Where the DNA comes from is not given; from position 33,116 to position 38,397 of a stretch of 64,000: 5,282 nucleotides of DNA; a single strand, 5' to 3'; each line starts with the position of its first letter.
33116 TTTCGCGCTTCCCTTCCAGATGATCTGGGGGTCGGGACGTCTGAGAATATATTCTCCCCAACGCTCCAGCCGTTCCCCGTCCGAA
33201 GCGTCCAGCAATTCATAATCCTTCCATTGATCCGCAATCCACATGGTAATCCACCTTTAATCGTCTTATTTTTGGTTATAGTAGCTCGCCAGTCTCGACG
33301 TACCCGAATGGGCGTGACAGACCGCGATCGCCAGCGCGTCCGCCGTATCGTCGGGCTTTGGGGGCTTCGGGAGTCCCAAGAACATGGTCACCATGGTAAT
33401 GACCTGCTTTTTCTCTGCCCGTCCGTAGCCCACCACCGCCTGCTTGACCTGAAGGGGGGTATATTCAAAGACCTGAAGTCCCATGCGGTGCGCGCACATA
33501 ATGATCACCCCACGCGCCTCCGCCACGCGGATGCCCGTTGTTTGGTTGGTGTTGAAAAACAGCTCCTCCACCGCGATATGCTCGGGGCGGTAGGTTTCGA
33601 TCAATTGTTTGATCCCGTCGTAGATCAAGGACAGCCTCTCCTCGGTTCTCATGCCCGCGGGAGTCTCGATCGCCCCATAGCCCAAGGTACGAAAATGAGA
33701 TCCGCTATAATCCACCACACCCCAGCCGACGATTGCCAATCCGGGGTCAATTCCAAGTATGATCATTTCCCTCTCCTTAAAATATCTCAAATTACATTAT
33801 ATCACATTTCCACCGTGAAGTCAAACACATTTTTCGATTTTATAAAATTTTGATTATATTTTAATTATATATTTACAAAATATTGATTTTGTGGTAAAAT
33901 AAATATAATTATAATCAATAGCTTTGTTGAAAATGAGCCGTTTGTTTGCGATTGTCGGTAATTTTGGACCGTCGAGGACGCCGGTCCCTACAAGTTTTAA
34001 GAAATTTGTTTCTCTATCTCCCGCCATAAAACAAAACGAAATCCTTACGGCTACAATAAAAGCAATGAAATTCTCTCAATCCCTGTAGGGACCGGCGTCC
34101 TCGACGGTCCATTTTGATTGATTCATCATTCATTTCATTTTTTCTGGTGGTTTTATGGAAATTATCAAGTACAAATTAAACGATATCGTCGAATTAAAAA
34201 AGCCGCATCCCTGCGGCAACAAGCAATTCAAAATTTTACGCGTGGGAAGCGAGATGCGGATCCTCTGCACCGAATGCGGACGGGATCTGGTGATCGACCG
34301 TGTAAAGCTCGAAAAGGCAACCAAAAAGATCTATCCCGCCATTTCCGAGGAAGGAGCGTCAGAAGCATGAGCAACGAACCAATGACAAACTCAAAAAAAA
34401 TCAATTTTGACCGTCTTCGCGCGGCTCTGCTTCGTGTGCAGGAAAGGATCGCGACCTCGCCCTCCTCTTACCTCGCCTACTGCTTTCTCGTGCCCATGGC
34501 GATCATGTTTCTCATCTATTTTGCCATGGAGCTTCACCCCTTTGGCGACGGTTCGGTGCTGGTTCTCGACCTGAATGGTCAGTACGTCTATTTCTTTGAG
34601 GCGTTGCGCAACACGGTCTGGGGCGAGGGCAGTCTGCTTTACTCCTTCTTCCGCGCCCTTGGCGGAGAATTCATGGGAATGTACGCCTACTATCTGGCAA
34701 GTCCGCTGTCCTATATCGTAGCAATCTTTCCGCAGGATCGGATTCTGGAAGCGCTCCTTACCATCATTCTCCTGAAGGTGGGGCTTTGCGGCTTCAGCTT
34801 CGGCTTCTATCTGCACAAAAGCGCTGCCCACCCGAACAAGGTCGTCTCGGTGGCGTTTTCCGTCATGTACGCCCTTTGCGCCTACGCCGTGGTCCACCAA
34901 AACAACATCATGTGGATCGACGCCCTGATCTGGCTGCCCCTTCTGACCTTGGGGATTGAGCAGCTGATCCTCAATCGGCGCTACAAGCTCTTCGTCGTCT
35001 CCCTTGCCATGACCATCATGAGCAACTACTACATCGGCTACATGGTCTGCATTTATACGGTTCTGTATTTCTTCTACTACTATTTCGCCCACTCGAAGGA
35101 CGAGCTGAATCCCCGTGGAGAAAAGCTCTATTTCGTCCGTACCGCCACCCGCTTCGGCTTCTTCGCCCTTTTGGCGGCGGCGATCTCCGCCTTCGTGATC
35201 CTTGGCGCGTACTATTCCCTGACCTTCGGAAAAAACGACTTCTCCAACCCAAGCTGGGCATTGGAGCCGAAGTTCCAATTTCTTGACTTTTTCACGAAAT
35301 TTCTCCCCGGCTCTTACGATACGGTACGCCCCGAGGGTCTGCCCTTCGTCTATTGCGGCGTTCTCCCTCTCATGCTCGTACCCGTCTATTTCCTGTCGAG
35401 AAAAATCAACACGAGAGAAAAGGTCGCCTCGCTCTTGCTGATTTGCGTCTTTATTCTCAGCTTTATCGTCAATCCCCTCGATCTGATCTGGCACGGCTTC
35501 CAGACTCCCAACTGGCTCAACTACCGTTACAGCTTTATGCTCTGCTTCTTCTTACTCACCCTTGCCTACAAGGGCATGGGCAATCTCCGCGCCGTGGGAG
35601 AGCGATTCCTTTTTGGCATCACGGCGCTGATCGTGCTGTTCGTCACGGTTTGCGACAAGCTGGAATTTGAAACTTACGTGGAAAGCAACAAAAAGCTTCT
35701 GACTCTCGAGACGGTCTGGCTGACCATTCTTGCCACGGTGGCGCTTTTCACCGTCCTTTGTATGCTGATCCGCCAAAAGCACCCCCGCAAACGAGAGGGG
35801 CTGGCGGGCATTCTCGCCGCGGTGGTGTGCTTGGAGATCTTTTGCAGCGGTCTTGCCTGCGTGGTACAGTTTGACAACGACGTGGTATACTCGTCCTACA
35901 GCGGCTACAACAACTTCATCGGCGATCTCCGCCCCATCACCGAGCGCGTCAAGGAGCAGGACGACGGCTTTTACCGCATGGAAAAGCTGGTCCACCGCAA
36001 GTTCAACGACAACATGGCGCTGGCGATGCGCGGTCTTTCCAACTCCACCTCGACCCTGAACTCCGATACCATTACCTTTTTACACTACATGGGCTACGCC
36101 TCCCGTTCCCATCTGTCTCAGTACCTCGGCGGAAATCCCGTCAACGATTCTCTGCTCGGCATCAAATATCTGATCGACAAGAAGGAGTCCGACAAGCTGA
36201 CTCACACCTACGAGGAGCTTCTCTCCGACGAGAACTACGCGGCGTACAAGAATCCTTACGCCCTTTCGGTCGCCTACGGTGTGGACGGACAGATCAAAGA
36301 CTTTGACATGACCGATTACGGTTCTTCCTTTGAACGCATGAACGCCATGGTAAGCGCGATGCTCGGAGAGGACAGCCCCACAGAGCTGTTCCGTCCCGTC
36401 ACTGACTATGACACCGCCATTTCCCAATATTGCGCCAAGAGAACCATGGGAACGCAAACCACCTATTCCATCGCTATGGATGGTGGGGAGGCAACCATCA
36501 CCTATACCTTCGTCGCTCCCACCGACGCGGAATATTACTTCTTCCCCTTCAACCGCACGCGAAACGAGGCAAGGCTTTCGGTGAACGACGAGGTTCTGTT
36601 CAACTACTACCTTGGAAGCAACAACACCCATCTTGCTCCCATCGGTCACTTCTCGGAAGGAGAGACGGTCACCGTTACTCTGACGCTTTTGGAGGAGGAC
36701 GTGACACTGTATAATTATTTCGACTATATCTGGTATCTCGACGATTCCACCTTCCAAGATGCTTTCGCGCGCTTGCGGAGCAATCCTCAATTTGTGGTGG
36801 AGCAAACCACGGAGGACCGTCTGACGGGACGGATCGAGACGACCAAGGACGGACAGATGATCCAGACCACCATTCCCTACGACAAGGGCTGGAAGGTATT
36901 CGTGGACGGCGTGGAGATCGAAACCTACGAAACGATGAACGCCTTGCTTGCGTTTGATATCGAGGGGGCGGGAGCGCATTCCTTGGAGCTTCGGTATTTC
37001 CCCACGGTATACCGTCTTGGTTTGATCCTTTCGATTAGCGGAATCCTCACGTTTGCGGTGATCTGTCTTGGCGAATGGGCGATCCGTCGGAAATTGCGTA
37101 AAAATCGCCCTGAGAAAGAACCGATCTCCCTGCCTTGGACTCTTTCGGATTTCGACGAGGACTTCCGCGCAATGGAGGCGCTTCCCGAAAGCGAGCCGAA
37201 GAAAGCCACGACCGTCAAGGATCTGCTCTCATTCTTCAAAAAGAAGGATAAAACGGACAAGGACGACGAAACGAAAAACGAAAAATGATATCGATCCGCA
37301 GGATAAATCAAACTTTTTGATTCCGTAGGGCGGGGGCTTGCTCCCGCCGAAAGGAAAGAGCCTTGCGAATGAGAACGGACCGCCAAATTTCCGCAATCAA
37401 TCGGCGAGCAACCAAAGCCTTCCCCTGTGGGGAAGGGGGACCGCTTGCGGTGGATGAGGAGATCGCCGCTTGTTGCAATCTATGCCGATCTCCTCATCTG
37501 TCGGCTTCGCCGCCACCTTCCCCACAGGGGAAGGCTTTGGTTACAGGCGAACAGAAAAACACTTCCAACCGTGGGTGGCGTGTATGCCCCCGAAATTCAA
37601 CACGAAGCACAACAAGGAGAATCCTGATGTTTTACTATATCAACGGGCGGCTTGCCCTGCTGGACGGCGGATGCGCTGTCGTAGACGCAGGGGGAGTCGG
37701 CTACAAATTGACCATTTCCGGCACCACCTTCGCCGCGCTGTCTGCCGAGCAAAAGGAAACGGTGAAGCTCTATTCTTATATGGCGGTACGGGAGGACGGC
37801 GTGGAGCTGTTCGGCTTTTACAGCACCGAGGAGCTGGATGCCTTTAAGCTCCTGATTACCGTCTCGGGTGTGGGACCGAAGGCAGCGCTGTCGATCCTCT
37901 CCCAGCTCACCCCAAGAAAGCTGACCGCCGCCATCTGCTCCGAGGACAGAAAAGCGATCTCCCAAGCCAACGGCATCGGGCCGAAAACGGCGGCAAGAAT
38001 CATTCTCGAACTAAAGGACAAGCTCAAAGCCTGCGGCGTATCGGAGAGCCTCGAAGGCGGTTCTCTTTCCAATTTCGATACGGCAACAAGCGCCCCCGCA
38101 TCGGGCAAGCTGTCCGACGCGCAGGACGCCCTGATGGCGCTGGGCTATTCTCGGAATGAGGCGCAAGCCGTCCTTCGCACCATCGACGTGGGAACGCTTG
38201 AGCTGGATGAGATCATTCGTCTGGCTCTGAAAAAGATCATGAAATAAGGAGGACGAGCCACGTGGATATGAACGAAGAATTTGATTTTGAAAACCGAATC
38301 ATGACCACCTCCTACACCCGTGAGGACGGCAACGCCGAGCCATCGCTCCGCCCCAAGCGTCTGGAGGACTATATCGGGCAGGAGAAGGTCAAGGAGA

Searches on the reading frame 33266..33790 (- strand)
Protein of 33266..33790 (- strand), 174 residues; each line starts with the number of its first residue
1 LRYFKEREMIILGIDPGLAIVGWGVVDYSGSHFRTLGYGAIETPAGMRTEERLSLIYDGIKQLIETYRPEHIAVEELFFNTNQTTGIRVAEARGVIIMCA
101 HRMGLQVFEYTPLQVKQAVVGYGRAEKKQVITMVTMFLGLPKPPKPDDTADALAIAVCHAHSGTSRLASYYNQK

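Call 62: search_protein_families(library=pfam, proteins=[window:33266-33790:-], max_evalue=0.001)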
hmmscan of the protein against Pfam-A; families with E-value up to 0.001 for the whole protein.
window:33266-33790:- (174 aa): 1 family
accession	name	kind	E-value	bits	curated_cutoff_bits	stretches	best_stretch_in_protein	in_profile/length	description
PF02075.23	RuvC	-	3e-50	170.4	22.2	1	11-159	1-148/148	Crossover junction endodeoxyribonuclease RuvC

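Call 75: find_encoding_contigs(protein=window:33266-33790:-, flank=1500, max_places=10)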
Protein window:33266-33790:- (174 aa): no gene with exactly this product is on record in the collection.

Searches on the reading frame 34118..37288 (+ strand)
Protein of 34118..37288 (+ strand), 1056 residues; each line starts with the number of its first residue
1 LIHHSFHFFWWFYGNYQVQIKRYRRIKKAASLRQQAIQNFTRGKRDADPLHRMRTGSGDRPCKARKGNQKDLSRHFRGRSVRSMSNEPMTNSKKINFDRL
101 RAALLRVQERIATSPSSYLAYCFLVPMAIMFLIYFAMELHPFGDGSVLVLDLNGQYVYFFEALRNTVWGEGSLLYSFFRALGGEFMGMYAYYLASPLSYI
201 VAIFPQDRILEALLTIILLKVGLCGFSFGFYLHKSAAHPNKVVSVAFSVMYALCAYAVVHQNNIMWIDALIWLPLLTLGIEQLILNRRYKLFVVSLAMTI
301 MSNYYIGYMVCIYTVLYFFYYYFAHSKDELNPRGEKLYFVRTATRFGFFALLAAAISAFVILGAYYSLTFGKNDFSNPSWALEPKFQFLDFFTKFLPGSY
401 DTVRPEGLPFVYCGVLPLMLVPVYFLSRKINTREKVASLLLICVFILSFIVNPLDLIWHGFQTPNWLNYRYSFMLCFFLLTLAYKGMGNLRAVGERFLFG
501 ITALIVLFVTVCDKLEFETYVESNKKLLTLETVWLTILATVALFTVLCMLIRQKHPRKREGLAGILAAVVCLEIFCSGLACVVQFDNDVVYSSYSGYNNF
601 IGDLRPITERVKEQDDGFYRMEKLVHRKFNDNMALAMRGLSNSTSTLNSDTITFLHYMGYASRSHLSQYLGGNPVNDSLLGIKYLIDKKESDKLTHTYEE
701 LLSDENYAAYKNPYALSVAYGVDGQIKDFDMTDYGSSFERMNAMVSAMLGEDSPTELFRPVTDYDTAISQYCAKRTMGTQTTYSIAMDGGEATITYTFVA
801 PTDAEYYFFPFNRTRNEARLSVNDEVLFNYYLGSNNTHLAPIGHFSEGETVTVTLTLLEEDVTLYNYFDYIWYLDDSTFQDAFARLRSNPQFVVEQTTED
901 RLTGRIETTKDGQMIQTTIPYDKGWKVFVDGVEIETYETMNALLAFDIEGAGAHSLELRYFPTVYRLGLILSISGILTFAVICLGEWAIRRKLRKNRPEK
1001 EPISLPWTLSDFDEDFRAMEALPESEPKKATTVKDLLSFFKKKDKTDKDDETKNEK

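Call 62: search_protein_families(library=pfam, proteins=[window:34118-37288:+], max_evalue=0.001)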
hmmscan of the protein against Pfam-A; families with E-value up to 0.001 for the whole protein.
window:34118-37288:+ (1056 aa): 1 family
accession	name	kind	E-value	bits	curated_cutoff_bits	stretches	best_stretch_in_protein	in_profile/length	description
PF09586.16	YfhO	-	7.8e-190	633.7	28.5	1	123-972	2-835/835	Bacterial membrane protein YfhO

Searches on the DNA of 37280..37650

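Call 63: search_rna_families(source=window, start=37280, end=37650, threshold=evalue, max_evalue=1)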
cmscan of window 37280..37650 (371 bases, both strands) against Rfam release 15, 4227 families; matches with E-value up to 1: 5.
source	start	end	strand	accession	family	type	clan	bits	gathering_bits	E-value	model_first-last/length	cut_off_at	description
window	37416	37536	+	RF03900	mir-9242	Gene; miRNA;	-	33.5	62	0.0003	1-66/66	no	mir-9242 microRNA precursor family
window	37428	37468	-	RF02804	PyrR206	Gene; snRNA; snoRNA; HACA-box;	-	19.4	46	0.38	1-60/60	no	Pyrobaculum sRNA 206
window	37421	37531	+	RF03261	mir-1759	Gene; miRNA;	-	18.7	58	0.6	1-75/75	no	mir-1759 microRNA precursor family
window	37436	37517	+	RF03992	mir-6302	Gene; miRNA;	-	18.3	90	0.32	1-79/79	no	mir-6302 microRNA precursor family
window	37541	37622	-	RF01719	Pseudomon-1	Gene; sRNA;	-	18.1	50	0.31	1-116/116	no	Pseudomon-1/ErsA RNA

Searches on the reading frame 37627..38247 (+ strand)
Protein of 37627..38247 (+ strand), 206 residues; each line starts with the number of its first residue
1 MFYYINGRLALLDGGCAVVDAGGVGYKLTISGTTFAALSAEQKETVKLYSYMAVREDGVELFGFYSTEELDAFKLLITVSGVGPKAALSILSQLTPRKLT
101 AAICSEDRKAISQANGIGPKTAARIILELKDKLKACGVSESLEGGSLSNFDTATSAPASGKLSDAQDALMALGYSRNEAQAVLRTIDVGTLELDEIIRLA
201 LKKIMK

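Call 62: search_protein_families(library=pfam, proteins=[window:37627-38247:+], max_evalue=0.001)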
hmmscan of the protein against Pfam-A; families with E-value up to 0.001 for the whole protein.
window:37627-38247:+ (206 aa): 4 families
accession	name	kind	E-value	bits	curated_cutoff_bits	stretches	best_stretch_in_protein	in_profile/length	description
PF01330.27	RuvA_N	-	3.8e-19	69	23.6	1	1-63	1-61/61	RuvA N terminal domain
PF14520.12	HHH_5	-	9.7e-17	61.6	27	1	73-131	1-57/57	Helix-hairpin-helix domain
PF07499.19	RuvA_C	-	2.8e-12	47.3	24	1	162-205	3-47/47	RuvA, C-terminal domain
PF00633.29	HHH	-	4.8e-06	26.6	24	0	75-92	12-29/30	Helix-hairpin-helix motif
